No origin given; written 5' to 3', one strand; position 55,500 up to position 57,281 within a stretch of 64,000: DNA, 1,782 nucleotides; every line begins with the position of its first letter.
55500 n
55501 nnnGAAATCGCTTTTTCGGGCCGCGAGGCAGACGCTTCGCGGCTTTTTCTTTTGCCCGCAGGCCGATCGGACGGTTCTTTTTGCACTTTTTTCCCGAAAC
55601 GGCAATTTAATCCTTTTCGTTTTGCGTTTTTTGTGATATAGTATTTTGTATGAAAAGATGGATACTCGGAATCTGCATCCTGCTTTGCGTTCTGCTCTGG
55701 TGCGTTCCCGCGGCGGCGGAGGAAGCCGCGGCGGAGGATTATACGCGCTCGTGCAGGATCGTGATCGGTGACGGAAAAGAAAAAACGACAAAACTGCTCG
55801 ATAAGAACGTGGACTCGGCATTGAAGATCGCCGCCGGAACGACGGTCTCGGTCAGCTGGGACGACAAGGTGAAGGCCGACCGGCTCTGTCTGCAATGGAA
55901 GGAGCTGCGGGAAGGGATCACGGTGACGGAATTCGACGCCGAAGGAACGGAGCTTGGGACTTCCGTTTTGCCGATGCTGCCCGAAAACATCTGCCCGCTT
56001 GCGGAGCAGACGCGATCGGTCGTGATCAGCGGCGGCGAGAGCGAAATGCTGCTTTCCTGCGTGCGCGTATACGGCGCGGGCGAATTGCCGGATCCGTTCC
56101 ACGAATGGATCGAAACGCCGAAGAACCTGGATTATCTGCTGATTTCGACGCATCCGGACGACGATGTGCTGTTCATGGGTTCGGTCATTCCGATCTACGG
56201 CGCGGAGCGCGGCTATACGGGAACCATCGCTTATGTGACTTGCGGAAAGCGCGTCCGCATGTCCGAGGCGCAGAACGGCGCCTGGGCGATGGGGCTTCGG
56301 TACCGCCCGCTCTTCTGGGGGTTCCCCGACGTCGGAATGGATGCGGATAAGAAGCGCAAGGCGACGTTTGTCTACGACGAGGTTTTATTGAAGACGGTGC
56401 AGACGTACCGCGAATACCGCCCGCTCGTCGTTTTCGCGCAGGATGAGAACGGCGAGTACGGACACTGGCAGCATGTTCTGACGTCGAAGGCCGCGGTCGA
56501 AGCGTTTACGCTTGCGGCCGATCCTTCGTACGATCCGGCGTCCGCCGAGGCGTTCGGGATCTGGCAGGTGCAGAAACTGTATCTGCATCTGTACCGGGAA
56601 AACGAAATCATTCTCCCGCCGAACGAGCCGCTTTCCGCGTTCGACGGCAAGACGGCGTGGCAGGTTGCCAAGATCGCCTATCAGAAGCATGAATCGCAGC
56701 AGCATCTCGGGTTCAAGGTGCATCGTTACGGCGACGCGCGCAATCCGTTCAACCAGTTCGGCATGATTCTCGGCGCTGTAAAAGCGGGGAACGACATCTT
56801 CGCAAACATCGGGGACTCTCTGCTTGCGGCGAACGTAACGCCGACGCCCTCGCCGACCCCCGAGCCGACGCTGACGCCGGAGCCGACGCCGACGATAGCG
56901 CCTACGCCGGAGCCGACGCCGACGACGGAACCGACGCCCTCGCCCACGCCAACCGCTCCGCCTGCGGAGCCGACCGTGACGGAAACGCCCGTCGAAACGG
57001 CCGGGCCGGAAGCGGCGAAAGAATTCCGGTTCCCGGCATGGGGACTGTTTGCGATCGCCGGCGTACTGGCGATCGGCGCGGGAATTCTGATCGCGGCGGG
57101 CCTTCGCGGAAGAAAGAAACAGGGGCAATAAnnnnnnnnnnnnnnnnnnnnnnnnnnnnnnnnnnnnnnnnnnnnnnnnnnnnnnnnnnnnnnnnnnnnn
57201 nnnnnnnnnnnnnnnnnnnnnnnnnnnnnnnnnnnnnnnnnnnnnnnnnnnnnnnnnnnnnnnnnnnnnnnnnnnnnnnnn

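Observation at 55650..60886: Operon of three surface-tethered LmbE/PIG-L paralogs plus a NAGPA-like phosphodiester glycosidase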

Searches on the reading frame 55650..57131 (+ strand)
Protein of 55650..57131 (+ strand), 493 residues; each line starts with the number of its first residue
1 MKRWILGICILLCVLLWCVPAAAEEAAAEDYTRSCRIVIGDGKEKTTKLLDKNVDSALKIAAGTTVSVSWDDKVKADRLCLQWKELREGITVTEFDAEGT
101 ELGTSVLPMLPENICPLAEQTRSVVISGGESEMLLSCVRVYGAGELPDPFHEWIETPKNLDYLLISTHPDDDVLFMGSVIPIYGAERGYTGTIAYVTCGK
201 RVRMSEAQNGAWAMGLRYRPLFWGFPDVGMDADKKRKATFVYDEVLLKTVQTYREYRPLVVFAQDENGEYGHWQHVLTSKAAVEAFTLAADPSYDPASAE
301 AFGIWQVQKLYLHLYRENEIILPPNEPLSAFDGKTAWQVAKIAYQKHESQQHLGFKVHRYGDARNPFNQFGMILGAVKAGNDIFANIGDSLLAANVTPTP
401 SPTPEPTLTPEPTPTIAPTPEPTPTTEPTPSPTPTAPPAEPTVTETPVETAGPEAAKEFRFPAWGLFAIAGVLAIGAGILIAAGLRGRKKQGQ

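Call 3: search_protein_families(library=pfam, proteins=[window:55650-57131:+], max_evalue=0.01)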
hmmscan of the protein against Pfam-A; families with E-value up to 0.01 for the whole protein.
window:55650-57131:+ (493 aa): 2 families
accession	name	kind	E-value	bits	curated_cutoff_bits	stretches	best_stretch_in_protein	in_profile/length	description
PF02585.22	PIG-L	-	8.9e-11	42.8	28.2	1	163-285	1-128/129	GlcNAc-PI de-N-acetylase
PF05887.16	Trypan_PARP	-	2e-05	25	100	1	394-441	57-105/134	Procyclic acidic repetitive protein (PARP)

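Call 4: search_protein_families(library=ncbifam, proteins=[window:55650-57131:+], max_evalue=0.01)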
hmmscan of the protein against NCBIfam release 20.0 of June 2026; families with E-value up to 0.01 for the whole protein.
window:55650-57131:+ (493 aa): 4 families
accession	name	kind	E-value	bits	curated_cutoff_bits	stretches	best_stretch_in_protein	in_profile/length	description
TIGR03446.1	mycothiol_Mca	equivalog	3.2e-12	46.6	277.15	1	202-313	61-174/283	mycothiol conjugate amidase Mca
TIGR03445.1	mycothiol_MshB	equivalog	3.6e-12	46.8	224.35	1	226-316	87-176/284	N-acetyl-1-D-myo-inositol-2-amino-2-deoxy-alpha-D-glucopyranoside deacetylase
TIGR04001.1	thiol_BshB1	equivalog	9.2e-07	28.8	182.5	1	160-314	2-148/226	bacillithiol biosynthesis deacetylase BshB1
NF040983.1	BimA_second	exception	7.2e-06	25.1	600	1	368-455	61-147/381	trimeric autotransporter actin-nucleating factor BimA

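Call 8: find_homologous_proteins(query=window:55650-57131:+, max_evalue=0.00001)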
Query window:55650-57131:+ (493 aa): 276 proteins with E <= 0.00001 among 8000 candidates; the best 120 are listed.
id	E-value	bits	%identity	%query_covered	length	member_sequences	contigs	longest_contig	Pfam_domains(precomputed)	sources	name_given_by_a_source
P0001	0.0e+0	1141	100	100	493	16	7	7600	PF02585.23,PF05887.17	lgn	-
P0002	7.6e-220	749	65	99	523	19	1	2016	PF02585.23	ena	-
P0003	2.7e-158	546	55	75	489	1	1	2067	PF02585.23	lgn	-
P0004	1.6e-157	543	56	86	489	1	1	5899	PF02585.23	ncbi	-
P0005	2.1e-156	540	51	100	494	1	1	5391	PF02585.23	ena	-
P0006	5.3e-156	538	52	100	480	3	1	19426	PF02585.23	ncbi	-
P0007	3.0e-154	533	56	85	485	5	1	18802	PF02585.23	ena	-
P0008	1.1e-153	531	52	87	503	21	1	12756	PF02585.23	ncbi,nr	ncbi:MAG: PIG-L family deacetylase [Clostridia bacterium]|nr:PIG-L family deacetylase [Clostridia ba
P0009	1.5e-153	530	56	78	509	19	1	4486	PF02585.23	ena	-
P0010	3.3e-152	526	55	88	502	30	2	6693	PF02585.23,PF05887.17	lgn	-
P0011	4.9e-152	525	54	81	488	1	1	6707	PF02585.23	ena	-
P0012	7.9e-152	525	54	75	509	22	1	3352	PF02585.23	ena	-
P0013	2.1e-151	523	53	80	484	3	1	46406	PF02585.23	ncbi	-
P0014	3.5e-150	519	53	83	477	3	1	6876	PF02585.23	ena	-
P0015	5.9e-150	518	55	78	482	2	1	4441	PF02585.23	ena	-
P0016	1.8e-149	517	52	88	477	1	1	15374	PF02585.23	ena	-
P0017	5.5e-149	515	52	80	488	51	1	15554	PF02585.23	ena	-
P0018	1.0e-148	514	53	80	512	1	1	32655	PF02585.23,PF04886.17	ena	-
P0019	1.7e-148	514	52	97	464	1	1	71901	PF02585.23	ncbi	-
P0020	3.2e-148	513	50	95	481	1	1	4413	PF02585.23,PF05887.17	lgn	-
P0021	5.9e-148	512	51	82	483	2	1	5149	PF02585.23,PF05887.17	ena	-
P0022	7.1e-148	512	53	83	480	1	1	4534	PF02585.23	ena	-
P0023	1.1e-147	511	51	97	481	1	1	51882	PF02585.23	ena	-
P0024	6.7e-147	508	53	80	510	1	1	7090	PF02585.23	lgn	-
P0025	7.8e-147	508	53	79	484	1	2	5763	PF02585.23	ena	-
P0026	8.0e-147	508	48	83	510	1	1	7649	PF02585.23,PF04886.17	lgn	-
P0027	1.7e-146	507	48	100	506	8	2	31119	PF02585.23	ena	-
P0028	2.1e-146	507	49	86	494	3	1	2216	PF02585.23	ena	-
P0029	2.4e-146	506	53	80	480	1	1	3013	PF02585.23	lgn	-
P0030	1.1e-145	504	51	99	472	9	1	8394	PF02585.23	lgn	-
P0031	4.4e-145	502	53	83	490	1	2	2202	PF02585.23,PF05887.17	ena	-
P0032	5.0e-145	502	51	88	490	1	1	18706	PF02585.23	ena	-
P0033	8.1e-145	501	52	80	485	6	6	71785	PF02585.23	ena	-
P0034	2.1e-144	500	56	76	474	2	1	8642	PF02585.23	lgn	-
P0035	7.4e-144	498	54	84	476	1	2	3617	PF02585.23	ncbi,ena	-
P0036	1.8e-143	497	54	80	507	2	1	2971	PF02585.23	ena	-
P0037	5.0e-142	492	56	81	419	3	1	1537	PF02585.23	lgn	-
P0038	6.9e-142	492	50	89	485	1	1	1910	PF02585.23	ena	-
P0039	1.4e-140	487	50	85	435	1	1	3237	PF02585.23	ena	-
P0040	1.4e-140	487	48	92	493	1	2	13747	PF02585.23,PF05887.17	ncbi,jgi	-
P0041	4.6e-140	486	54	82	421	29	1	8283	PF02585.23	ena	-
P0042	4.8e-140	486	48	100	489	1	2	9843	PF02585.23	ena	-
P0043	7.2e-140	485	53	80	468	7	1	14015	PF02585.23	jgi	-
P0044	7.3e-140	485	50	90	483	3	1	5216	PF02585.23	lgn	-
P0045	2.4e-139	483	55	76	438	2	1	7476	PF02585.23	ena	-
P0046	1.1e-138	481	53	81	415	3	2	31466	PF02585.23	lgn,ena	-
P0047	1.2e-138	481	49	93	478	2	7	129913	PF02585.23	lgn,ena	-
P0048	3.7e-138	479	51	90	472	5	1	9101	PF02585.23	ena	-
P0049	1.2e-137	478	47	87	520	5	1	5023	PF27998.1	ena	-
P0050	1.3e-137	478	51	76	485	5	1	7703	PF02585.23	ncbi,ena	-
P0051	1.4e-137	478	56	81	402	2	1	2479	PF02585.23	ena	-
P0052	1.6e-137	477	50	95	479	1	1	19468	PF02585.23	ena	-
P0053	3.3e-137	476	55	79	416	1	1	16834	PF02585.23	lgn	-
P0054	3.9e-137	476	48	97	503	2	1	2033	PF02585.23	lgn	-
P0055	5.0e-137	476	48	86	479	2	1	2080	PF02585.23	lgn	-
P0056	1.1e-136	475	53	84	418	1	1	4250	PF02585.23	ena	-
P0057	1.2e-136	475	50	89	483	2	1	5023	PF02585.23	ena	-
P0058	1.4e-136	474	52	82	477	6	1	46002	PF02585.23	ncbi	-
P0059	3.4e-136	473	50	85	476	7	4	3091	PF02585.23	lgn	-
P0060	5.4e-136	472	49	98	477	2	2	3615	PF02585.23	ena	-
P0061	1.1e-135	471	50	87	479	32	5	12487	PF02585.23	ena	-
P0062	5.4e-135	469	48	93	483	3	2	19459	PF02585.23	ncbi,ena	-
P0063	5.7e-135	469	51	86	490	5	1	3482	PF02585.23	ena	-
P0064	9.7e-135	468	49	88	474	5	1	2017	PF02585.23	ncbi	-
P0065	1.2e-134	468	52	83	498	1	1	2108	PF02585.23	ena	-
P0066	1.2e-133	465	49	94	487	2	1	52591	PF02585.23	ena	-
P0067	1.3e-133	464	48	85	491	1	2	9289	PF02585.23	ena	-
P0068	3.0e-133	463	48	99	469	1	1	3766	PF02585.23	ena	-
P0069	6.9e-133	462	52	86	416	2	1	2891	PF02585.23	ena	-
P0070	1.2e-132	461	50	75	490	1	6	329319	PF02585.23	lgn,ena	-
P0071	1.5e-132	461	48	88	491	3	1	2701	PF02585.23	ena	-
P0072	5.1e-132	459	46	89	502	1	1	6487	PF02585.23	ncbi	-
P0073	5.7e-132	459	50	79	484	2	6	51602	PF02585.23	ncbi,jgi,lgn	jgi:LmbE family N-acetylglucosaminyl deacetylase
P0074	1.1e-131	458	50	76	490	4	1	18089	PF02585.23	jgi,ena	-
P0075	1.1e-130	455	46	97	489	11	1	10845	PF02585.23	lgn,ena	-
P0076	1.8e-129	451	47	86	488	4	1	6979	PF02585.23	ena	-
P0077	6.0e-129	449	48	76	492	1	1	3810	PF02585.23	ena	-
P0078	1.4e-127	445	51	80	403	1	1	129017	PF02585.23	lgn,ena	-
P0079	1.0e-126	442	47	76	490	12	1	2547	PF02585.23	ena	-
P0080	2.3e-125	437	44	89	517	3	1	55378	PF02585.23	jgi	jgi:LmbE family N-acetylglucosaminyl deacetylase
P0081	4.7e-125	436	49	75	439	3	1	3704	PF02585.23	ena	-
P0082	1.8e-123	431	60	60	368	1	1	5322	PF02585.23,PF05887.17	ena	-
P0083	4.0e-121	423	50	80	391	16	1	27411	PF02585.23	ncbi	-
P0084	6.2e-115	403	44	92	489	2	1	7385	PF02585.23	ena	-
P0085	5.8e-114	400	45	76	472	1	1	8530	PF02585.23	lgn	-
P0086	8.2e-114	399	43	75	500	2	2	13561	PF02585.23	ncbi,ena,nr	ncbi:MAG: PIG-L family deacetylase [Clostridia bacterium]|nr:PIG-L family deacetylase [Clostridia ba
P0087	1.8e-112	395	42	100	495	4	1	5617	PF02585.23,PF05887.17,PF04886.17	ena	-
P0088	2.0e-112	395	45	76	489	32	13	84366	PF02585.23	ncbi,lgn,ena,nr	ncbi:MAG: PIG-L family deacetylase [Clostridia bacterium]|nr:PIG-L family deacetylase [Clostridia ba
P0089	7.9e-112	393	40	83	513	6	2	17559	PF02585.23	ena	-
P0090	5.5e-111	390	45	74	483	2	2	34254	PF02585.23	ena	-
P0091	1.1e-110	389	42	96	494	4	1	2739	PF02585.23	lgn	-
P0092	1.5e-108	382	42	98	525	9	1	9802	PF02585.23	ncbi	-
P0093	1.8e-108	381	53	68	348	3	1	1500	PF02585.23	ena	-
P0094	2.1e-107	378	41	87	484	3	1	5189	PF02585.23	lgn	-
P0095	5.0e-107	377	42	90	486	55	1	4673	PF02585.23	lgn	-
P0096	1.7e-103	365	40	97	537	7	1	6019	PF02585.23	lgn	-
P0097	2.6e-103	364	42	78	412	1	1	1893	PF02585.23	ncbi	-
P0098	1.5e-102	362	42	83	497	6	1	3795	PF02585.23,PF27998.1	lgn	-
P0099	1.8e-102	362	41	91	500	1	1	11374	PF02585.23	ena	-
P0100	2.3e-102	361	41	84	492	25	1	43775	PF02585.23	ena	-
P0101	3.9e-101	357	39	98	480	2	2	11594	PF02585.23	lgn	-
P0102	3.6e-100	354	39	96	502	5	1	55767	PF02585.23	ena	-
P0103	3.6e-100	354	40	79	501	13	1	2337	PF02585.23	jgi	-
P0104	8.5e-99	350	41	99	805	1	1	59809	PF02585.23,PF09992.15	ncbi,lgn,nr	ncbi:MAG: phosphodiester glycosidase family protein [Clostridia bacterium]|nr:phosphodiester glycosi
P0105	1.6e-98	349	43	85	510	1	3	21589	PF02585.23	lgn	-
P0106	1.9e-98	348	45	80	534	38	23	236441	PF02585.23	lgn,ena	-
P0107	6.9e-98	347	45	83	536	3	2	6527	PF02585.23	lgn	-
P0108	2.0e-97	345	43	76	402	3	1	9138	PF02585.23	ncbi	-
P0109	3.1e-96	341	39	75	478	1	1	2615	PF02585.23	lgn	-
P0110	8.5e-96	340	42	79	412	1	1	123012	PF02585.23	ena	-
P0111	1.3e-95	339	41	66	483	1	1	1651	PF02585.23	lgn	-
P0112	2.0e-95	338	42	76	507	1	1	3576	PF02585.23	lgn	-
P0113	2.2e-95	338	41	80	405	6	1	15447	PF02585.23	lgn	-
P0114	2.3e-95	338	46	74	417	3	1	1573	PF02585.23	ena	-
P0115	7.5e-95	337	42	89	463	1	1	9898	PF02585.23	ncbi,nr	ncbi:MAG: PIG-L family deacetylase [Clostridia bacterium]|nr:PIG-L family deacetylase [Clostridia ba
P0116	3.5e-94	334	36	97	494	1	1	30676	PF02585.23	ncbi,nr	ncbi:MAG: PIG-L family deacetylase [Clostridia bacterium]|nr:PIG-L family deacetylase [Clostridia ba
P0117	5.0e-94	334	46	71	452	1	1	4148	PF02585.23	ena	-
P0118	8.0e-94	333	38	97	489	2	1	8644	PF02585.23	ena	-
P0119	8.2e-94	333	39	81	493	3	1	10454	PF02585.23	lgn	-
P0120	9.7e-94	333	42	74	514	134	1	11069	PF02585.23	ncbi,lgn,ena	-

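Call 10: find_encoding_contigs(protein=P0104, flank=8000, max_places=3)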
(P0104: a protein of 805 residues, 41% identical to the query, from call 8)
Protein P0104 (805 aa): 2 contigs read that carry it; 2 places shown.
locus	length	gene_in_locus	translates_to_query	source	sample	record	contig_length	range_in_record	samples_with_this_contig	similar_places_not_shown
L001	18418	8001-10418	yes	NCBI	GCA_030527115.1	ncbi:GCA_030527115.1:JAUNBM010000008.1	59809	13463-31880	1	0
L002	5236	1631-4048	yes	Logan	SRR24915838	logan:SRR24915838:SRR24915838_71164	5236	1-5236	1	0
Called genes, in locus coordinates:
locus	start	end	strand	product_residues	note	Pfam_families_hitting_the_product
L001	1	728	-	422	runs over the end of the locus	PF02403:Seryl_tRNA_N, PF00587:tRNA-synt_2b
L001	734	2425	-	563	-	PF03485:Arg_tRNA_synt_N, PF00750:tRNA-synt_1d, PF05746:DALR_1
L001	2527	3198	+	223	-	PF00072:Response_reg, PF00486:Trans_reg_C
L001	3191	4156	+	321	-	PF02518:HATPase_c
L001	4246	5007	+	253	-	PF00005:ABC_tran, PF13304:AAA_21 (faint)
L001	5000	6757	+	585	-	PF02687:FtsX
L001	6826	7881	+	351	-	PF09992:NAGPA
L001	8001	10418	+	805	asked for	PF02585:PIG-L, PF09992:NAGPA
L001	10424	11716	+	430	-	-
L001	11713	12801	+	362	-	PF13855:LRR_8 (faint), PF12799:LRR_4 (weak)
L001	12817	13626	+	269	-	PF21088:MS_channel_1st (weak), PF00924:MS_channel_2nd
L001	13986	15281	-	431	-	PF20769:YPEB_N, PF14620:YPEB_PepSY1-2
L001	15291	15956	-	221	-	PF08823:PG_binding_2 (faint), PF01471:PG_binding_1, PF09374:PG_binding_3 (faint), PF07486:Hydrolase_2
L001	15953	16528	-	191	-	PF09551:Spore_II_R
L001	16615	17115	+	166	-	-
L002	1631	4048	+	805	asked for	PF02585:PIG-L, PF09992:NAGPA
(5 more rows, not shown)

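Call 11: search_solved_structures(query=window:55650-57131:+, max_evalue=1, show_alignments=2)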
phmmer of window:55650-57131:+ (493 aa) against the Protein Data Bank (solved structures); distinct sequences matched with E-value up to 1: 10.
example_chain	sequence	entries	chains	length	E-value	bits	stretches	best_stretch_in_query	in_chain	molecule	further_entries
1uan_A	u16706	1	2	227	8e-05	24.7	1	160-348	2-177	hypothetical protein TT1542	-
4ewl_A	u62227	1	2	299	0.00029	22.8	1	245-311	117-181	1D-myo-inositol 2-acetamido-2-deoxy-alpha-D-glucopyranoside deacetylase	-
1q74_A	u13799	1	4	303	0.00031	22.7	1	245-311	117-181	1D-myo-inositol 2-acetamido-2-deoxy-alpha-D-glucopyranoside Deacetylase (MshB)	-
1q7t_A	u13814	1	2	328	0.00031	22.7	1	245-311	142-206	hypothetical protein Rv1170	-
23px_A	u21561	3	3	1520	0.0034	19.3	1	395-436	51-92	Putative lipoprotein AcfD homolog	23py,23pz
8zvk_A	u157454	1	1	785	0.056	15.3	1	379-435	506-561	AaBgIC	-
8x8h_A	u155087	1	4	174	0.24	13.2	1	394-416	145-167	Pectate disaccharide-lyase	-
4l3a_A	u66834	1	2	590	0.51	12.1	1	379-437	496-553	Internalin K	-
8wxb_A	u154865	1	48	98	0.52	12.1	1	369-408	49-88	Major carboxysome shell protein CsoS1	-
4ox8_A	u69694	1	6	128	0.86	11.4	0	369-408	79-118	Carbon dioxide-concentrating mechanism protein CcmK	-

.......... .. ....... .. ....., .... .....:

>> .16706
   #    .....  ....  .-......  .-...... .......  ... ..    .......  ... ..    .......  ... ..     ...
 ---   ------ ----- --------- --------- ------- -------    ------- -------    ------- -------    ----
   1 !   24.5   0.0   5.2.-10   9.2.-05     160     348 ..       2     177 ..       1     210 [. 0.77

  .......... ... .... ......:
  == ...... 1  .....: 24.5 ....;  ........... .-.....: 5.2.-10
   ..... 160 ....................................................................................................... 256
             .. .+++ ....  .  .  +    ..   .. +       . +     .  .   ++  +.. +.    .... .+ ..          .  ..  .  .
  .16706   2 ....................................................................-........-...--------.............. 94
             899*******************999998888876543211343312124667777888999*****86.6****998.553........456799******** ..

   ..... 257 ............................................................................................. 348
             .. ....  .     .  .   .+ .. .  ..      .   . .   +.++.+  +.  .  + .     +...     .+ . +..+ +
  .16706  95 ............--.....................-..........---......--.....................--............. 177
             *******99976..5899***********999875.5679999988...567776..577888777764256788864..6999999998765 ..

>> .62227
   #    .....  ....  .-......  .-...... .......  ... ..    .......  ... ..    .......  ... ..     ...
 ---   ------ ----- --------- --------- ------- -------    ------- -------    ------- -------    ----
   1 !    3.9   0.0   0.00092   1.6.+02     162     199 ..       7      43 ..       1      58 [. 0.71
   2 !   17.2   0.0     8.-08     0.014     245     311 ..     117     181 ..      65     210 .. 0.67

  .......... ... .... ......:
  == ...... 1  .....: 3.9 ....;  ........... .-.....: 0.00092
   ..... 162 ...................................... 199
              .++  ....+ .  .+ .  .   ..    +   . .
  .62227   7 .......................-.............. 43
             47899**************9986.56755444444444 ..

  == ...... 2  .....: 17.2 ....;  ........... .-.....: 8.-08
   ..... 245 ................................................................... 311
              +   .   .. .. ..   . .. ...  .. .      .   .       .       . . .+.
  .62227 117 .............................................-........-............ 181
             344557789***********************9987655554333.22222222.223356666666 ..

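Call 14: find_encoding_contigs(protein=window:55650-57131:+, flank=10000, max_places=6)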
Protein window:55650-57131:+ (493 aa): 7 contigs read that carry it; 5 places shown.
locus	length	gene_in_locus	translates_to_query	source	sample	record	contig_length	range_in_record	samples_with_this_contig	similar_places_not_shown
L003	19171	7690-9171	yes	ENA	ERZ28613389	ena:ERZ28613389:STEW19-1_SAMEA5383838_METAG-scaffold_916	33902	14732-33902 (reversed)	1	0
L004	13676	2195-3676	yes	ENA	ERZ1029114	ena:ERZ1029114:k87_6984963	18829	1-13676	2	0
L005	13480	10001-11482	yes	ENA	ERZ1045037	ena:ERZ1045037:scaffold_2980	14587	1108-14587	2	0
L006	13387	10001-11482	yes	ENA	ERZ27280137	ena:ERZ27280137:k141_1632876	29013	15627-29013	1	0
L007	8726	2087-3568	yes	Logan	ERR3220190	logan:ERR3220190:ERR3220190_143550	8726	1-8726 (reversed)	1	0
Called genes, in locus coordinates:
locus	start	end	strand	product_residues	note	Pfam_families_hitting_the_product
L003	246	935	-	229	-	PF00687:Ribosomal_L1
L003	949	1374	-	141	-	PF03946:Ribosomal_L11_N, PF00298:Ribosomal_L11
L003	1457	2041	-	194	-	PF02357:NusG, PF00467:KOW (faint)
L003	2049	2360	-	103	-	PF00584:SecE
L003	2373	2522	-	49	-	PF00471:Ribosomal_L33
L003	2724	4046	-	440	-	PF01523:PmbA_TldD_1st, PF19290:PmbA_TldD_2nd, PF19289:PmbA_TldD_3rd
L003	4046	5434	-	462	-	PF01523:PmbA_TldD_1st, PF19290:PmbA_TldD_2nd, PF19289:PmbA_TldD_3rd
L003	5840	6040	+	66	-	PF11213:DUF3006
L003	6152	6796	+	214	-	PF00302:CAT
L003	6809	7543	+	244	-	-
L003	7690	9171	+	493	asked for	PF05887:Trypan_PARP (faint), PF02585:PIG-L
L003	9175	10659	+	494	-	-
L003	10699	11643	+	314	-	PF09992:NAGPA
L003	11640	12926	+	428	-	-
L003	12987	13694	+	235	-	PF02080:TrkA_C (weak)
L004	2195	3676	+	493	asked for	PF05887:Trypan_PARP (faint), PF02585:PIG-L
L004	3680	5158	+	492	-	PF02585:PIG-L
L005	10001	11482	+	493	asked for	PF05887:Trypan_PARP (faint), PF02585:PIG-L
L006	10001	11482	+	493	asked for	PF05887:Trypan_PARP (faint), PF02585:PIG-L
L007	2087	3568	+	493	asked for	PF05887:Trypan_PARP (faint), PF02585:PIG-L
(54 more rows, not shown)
